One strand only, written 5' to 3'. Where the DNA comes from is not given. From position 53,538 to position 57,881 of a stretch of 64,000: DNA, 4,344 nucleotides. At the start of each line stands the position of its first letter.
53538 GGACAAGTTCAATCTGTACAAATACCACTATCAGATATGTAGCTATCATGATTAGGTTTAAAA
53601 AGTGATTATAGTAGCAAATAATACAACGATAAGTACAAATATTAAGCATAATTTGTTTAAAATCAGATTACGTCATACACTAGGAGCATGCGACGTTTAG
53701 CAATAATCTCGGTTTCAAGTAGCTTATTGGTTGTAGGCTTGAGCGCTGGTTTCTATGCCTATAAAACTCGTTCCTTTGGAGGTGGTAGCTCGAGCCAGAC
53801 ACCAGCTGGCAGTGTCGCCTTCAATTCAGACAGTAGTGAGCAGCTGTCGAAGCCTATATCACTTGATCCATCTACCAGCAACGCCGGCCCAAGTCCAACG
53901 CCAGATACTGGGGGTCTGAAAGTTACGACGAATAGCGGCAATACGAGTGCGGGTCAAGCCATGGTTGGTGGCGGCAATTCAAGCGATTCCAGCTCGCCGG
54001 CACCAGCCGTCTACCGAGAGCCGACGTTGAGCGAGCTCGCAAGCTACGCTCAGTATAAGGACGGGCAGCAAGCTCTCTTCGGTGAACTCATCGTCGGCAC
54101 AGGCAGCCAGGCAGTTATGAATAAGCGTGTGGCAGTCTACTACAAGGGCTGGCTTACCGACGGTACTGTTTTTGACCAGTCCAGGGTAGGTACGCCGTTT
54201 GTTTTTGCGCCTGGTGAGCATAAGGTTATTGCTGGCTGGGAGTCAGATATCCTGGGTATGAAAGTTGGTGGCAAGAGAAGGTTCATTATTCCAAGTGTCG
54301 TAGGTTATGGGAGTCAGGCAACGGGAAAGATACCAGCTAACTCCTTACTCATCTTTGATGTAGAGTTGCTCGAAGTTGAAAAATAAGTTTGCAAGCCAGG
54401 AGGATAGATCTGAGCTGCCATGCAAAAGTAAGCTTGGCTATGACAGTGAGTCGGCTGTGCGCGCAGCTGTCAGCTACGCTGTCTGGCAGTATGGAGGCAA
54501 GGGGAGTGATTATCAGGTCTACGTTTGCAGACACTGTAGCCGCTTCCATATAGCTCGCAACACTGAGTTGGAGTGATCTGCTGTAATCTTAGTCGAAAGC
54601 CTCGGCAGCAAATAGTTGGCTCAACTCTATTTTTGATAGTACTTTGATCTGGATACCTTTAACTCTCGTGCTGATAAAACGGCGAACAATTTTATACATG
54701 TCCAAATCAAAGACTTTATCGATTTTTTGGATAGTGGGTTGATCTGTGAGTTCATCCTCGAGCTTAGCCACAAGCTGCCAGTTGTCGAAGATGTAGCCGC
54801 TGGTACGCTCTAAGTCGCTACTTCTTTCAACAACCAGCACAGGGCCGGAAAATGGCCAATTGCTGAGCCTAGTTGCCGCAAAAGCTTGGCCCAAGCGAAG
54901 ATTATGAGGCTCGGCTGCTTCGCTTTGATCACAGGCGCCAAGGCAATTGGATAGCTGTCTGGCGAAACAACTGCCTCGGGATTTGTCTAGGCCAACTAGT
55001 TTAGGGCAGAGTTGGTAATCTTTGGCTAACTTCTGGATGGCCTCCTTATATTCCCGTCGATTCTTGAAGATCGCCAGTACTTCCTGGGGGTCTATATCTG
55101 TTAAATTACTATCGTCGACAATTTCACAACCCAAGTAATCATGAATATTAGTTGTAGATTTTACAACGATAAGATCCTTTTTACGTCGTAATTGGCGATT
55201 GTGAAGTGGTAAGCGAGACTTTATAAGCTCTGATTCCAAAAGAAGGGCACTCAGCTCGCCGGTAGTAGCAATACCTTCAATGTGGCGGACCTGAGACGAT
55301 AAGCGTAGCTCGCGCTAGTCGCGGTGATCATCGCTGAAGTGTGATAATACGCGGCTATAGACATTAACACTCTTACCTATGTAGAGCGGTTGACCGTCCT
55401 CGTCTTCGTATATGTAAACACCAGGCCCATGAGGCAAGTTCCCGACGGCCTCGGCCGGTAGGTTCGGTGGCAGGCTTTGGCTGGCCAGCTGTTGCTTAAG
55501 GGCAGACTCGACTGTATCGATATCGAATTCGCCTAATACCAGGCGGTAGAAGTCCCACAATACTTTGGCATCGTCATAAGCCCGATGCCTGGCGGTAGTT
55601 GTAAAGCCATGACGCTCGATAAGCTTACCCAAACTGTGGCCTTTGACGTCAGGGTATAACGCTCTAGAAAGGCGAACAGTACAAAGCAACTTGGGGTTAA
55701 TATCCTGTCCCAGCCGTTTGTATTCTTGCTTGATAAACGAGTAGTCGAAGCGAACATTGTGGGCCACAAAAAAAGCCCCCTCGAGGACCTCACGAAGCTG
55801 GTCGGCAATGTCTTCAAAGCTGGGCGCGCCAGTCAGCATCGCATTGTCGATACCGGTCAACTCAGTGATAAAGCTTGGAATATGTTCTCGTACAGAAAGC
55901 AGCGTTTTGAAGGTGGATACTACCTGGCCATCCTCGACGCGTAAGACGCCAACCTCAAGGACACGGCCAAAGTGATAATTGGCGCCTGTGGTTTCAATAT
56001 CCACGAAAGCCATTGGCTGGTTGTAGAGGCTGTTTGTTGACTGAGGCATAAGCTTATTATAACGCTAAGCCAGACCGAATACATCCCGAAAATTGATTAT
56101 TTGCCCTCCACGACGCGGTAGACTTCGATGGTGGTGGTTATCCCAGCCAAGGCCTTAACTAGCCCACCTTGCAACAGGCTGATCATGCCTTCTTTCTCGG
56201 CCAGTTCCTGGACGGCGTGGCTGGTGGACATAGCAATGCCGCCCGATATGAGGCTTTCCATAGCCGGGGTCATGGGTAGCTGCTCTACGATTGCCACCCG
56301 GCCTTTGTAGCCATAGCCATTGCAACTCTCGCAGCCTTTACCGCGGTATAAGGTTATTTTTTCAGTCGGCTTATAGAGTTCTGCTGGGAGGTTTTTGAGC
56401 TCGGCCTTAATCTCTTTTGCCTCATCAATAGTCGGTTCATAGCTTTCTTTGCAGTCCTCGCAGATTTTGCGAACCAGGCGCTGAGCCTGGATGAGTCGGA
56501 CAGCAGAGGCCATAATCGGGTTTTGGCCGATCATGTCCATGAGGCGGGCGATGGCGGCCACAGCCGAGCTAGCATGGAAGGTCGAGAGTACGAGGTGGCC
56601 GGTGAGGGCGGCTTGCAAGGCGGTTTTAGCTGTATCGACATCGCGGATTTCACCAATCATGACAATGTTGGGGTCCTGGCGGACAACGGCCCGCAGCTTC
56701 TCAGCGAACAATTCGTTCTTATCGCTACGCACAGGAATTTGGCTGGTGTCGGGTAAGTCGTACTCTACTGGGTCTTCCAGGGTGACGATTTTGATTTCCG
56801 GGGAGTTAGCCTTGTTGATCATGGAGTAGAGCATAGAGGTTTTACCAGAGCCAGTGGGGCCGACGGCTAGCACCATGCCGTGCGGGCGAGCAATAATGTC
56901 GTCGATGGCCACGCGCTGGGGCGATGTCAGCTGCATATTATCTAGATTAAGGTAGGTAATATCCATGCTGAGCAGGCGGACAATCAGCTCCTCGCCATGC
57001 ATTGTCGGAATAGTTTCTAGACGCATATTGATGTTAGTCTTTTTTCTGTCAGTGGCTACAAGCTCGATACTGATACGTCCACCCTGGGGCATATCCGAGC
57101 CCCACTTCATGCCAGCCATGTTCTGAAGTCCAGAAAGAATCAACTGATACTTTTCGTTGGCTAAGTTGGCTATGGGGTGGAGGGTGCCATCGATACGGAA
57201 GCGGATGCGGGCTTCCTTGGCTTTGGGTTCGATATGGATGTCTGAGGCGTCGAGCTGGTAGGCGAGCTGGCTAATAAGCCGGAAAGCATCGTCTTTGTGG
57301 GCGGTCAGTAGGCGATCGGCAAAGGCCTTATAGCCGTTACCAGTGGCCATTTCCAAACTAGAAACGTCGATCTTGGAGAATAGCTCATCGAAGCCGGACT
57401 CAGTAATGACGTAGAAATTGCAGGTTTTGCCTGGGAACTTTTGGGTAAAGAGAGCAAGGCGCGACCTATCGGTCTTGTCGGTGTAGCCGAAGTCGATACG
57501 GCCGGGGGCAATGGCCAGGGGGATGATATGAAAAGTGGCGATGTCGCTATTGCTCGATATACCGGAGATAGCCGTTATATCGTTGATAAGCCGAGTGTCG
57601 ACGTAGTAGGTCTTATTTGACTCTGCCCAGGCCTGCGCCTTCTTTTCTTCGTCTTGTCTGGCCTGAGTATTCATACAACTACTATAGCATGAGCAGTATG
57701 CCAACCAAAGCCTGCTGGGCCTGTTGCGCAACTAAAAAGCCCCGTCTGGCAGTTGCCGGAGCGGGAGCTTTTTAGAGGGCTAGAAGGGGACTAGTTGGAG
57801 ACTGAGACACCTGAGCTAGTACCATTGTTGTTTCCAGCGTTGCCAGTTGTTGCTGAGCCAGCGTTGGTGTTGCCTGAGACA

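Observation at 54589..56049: Cho-like (DnaQ exonuclease + GIY-YIG/UvrC-N) repair nuclease gene split by a single in-frame amber codon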

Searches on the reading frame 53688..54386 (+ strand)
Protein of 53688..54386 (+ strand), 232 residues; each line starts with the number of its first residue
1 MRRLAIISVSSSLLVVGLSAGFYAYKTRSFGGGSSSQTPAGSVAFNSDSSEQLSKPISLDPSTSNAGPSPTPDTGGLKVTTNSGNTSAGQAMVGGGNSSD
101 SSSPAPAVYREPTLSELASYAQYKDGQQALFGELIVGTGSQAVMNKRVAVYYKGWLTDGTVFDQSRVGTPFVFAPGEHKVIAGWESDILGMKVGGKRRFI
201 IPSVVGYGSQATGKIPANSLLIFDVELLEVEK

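Call 19: search_protein_families(library=pfam, proteins=[window:53688-54386:+], max_evalue=0.001)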
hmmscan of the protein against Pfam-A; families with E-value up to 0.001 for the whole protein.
window:53688-54386:+ (232 aa): 1 family
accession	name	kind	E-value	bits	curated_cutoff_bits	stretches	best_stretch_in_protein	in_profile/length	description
PF00254.34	FKBP_C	-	2.5e-26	92.2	21.1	1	141-228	4-94/94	FKBP-type peptidyl-prolyl cis-trans isomerase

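Call 42: find_encoding_contigs(protein=window:53688-54386:+, flank=4000, max_places=6)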
Protein window:53688-54386:+ (232 aa): 1 contig read that carries it; 1 place shown.
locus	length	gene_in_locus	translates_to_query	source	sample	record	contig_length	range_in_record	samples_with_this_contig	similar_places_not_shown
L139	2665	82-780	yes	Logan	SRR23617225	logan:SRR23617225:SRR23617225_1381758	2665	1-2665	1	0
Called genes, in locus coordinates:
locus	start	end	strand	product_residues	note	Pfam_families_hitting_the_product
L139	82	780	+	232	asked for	PF00254:FKBP_C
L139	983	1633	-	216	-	PF27096:UvrC_M, PF27115:Cho_C (weak)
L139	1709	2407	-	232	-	PF00929:RNase_T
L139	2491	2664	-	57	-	?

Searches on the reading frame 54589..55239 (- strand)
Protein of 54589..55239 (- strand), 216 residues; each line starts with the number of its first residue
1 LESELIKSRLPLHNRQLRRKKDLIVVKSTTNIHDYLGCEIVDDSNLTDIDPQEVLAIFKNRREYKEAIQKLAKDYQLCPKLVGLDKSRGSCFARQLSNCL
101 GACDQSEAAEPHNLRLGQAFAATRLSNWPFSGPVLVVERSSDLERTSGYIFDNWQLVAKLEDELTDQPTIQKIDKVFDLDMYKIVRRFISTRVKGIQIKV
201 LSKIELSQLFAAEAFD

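Call 45: find_encoding_contigs(protein=window:54589-55239:-, flank=5000, max_places=10)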
Protein window:54589-55239:- (216 aa): 1 contig read that carries it; 1 place shown.
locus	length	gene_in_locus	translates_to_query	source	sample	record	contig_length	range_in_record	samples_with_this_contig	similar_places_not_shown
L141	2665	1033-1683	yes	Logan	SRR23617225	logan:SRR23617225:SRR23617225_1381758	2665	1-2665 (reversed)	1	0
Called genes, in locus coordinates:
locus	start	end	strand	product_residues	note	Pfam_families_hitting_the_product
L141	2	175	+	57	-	?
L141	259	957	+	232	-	PF00929:RNase_T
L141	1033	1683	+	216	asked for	PF27096:UvrC_M, PF27115:Cho_C (weak)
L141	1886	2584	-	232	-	PF00254:FKBP_C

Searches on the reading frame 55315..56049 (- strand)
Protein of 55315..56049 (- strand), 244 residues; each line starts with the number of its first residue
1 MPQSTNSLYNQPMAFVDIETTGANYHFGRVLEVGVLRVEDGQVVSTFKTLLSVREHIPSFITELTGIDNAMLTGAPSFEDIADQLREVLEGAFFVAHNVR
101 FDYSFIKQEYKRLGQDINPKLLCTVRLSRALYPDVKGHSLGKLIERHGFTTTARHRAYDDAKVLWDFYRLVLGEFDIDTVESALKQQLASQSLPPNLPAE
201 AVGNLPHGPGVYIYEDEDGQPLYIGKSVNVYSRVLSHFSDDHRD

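Call 13: find_encoding_contigs(protein=window:55315-56049:-, flank=10000, max_places=6)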
Protein window:55315-56049:- (244 aa): no gene with exactly this product is on record in the collection.

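Call 46: find_encoding_contigs(protein=window:55315-56013:-, flank=5000, max_places=10)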
Protein window:55315-56013:- (232 aa): 1 contig read that carries it; 1 place shown.
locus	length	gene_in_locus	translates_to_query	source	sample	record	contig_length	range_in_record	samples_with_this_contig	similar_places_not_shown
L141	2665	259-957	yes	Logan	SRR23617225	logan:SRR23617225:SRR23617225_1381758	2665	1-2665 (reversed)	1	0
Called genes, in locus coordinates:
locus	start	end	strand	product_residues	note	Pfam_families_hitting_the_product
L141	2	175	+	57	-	?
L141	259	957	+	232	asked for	PF00929:RNase_T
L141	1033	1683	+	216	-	PF27096:UvrC_M, PF27115:Cho_C (weak)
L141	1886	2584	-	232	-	PF00254:FKBP_C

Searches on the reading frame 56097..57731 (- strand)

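Call 19: search_protein_families(library=pfam, proteins=[window:56097-57731:-], max_evalue=0.001)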
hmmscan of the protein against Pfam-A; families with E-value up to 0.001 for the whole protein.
window:56097-57731:- (544 aa): 3 families
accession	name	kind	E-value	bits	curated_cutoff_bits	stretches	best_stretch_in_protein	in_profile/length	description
PF00437.27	T2SSE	-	7.9e-99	331.2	24.9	1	155-539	17-370/370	Type II/IV secretion system protein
PF13173.12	AAA_14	-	5.1e-05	23.7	27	1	286-377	4-86/129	AAA domain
PF13604.12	AAA_30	-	0.00048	20.3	27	0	267-310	1-44/191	AAA domain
